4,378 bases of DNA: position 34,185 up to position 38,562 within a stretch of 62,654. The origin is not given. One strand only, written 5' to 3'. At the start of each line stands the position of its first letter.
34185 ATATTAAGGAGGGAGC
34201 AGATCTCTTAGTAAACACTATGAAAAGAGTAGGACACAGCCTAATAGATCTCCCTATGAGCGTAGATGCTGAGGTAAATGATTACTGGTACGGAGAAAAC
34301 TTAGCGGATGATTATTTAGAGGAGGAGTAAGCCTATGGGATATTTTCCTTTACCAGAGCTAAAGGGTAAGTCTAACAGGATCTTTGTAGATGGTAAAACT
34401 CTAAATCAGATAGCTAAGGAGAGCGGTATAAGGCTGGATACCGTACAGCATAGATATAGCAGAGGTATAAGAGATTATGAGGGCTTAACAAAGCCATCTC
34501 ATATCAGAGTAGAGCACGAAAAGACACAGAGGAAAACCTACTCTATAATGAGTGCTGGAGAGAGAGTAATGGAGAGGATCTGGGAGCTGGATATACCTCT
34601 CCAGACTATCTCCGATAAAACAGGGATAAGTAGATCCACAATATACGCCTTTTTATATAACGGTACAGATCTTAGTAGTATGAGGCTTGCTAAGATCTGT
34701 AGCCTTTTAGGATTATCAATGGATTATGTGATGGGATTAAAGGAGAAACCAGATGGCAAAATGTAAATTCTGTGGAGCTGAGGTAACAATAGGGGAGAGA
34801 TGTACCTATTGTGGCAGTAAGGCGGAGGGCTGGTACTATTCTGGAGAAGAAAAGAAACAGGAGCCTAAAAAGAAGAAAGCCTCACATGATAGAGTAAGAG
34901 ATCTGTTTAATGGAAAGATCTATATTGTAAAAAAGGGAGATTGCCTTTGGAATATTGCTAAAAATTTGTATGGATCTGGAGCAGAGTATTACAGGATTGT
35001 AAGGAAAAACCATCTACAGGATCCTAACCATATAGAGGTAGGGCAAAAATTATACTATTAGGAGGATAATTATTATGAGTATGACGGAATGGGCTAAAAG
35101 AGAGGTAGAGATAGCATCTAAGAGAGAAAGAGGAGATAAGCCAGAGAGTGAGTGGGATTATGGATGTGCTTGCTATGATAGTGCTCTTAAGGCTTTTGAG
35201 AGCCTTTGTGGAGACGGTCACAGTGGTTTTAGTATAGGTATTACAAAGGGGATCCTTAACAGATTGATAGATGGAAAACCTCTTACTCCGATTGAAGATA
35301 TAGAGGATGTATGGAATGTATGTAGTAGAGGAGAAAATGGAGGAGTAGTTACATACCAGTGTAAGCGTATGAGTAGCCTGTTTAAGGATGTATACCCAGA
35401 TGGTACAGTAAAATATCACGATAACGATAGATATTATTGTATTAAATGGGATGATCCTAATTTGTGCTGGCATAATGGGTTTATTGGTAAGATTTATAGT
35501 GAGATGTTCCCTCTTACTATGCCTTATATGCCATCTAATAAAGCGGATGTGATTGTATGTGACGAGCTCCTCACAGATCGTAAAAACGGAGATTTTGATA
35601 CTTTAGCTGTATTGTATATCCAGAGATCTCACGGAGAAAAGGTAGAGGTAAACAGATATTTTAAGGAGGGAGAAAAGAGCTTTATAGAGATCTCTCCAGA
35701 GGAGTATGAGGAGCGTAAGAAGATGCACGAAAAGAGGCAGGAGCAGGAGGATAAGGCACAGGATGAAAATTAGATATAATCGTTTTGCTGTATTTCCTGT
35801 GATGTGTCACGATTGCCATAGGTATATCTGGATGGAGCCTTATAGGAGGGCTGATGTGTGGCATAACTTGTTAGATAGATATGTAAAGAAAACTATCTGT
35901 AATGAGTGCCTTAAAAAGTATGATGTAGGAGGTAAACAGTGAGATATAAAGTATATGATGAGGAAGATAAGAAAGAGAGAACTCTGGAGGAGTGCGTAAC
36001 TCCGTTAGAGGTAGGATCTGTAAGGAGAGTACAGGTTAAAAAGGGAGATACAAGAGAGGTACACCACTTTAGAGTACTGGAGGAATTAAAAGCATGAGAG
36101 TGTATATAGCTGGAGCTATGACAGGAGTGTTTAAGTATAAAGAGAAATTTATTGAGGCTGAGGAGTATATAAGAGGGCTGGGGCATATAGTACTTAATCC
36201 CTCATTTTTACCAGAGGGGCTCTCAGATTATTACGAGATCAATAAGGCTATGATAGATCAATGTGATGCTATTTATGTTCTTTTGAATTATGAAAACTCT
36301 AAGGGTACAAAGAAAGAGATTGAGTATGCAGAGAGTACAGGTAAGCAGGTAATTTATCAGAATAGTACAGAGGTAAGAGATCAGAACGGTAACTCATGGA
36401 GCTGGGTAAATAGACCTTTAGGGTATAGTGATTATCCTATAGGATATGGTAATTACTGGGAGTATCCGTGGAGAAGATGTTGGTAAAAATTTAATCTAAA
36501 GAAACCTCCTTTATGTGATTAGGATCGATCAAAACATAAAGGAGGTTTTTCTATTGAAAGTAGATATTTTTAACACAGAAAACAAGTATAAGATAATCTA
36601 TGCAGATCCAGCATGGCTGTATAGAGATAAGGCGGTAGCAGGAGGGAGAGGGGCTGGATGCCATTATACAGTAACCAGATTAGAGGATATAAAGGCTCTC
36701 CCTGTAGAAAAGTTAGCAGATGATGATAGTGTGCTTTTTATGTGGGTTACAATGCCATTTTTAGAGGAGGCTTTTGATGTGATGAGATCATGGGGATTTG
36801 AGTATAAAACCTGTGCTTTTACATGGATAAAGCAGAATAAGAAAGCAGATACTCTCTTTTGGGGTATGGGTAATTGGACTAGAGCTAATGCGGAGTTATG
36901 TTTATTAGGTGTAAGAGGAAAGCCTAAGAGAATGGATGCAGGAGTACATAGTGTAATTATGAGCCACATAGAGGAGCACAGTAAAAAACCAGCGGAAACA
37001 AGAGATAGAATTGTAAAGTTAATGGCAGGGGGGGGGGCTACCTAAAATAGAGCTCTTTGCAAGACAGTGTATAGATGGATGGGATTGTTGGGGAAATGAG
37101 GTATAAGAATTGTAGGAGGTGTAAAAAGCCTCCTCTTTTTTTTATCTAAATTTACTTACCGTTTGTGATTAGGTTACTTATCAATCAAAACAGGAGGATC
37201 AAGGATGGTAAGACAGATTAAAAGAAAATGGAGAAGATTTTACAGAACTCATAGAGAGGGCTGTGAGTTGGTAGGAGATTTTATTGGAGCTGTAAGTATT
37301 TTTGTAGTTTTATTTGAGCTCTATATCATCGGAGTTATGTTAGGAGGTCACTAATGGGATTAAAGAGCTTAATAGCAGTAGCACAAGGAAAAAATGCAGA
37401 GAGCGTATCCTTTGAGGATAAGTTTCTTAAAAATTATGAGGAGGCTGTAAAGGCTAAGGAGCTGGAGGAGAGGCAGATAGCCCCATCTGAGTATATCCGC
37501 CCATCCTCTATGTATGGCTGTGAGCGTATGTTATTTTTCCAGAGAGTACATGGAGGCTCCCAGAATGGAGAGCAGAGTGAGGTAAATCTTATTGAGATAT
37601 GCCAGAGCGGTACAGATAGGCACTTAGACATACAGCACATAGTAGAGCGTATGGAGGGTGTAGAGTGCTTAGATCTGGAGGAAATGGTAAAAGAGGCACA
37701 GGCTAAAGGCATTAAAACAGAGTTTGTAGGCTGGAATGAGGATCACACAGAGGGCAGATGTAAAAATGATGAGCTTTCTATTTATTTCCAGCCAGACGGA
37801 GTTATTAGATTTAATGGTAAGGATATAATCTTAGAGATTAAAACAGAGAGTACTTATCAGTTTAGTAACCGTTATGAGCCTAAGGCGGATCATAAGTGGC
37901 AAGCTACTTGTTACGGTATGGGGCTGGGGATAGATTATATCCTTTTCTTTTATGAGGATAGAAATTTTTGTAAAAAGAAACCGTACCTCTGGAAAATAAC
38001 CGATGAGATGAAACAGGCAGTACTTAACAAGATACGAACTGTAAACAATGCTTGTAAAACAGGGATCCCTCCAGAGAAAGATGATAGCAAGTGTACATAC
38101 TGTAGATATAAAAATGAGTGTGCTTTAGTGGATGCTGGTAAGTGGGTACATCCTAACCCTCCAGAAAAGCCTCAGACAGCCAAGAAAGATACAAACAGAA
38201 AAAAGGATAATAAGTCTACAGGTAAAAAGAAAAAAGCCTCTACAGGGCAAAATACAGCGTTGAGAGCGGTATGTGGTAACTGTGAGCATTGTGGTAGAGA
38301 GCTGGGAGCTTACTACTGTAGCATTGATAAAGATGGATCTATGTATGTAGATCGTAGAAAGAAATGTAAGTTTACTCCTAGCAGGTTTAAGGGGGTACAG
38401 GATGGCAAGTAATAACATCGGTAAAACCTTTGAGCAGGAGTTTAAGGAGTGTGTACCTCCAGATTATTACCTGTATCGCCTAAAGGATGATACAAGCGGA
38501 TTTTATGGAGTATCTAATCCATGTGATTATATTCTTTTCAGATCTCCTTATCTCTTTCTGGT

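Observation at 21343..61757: Twelve copies of a rigid bipartite motif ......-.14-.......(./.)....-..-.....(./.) in front of gene cassettes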

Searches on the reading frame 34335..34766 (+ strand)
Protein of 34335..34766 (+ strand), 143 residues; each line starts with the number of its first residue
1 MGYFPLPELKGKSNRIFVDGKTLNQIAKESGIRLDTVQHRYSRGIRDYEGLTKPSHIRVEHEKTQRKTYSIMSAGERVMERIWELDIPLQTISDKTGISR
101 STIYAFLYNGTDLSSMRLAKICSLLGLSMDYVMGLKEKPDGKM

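Call 96: search_protein_families(library=phrogs, proteins=[window:34335-34766:+], max_evalue=0.00001)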
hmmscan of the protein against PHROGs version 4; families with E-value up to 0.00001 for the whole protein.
window:34335-34766:+ (143 aa): 2 families
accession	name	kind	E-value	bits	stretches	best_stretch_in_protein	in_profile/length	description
phrog_8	-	transcription regulation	2.7e-09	37.9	1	18-137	116-220/346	transcriptional regulator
phrog_3377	-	DNA, RNA and nucleotide metabolism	1.2e-06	29.5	0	13-70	97-156/196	HNH endonuclease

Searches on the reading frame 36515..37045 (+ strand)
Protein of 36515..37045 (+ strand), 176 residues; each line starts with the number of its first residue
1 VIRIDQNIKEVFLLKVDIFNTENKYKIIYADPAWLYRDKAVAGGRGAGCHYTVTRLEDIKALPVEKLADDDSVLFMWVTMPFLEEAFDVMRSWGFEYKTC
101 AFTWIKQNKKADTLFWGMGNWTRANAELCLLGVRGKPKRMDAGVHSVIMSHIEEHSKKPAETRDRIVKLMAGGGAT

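Call 21: search_protein_families(library=pfam, proteins=[window:36515-37045:+], max_evalue=0.01)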
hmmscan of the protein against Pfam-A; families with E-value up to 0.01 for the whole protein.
window:36515-37045:+ (176 aa): 2 families
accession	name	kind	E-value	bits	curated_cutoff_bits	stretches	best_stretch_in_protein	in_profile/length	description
PF05063.20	MT-A70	-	3.2e-22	79.7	23.9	1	25-168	1-147/172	MT-A70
PF20405.4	DUF6695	-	0.00058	20.5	25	0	43-110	5-72/79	DUF6695 C-terminal domain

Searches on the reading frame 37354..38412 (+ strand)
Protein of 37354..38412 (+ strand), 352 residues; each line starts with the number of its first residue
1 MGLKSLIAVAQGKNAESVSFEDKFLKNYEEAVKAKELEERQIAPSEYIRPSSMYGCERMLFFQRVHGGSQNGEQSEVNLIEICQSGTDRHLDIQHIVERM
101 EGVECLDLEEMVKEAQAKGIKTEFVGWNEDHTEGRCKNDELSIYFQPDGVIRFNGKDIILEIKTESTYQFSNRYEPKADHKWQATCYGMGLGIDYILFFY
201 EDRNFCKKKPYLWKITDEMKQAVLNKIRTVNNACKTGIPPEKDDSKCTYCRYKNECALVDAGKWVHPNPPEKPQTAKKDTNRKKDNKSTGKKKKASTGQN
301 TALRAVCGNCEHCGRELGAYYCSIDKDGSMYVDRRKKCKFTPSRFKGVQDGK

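Call 21: search_protein_families(library=pfam, proteins=[window:37354-38412:+], max_evalue=0.01)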
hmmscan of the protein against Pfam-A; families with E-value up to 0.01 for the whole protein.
window:37354-38412:+ (352 aa): 1 family
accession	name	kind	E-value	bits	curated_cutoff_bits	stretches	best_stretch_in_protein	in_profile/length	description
PF01930.23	Cas_Cas4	-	0.0032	18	22.7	0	153-257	62-159/160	Domain of unknown function DUF83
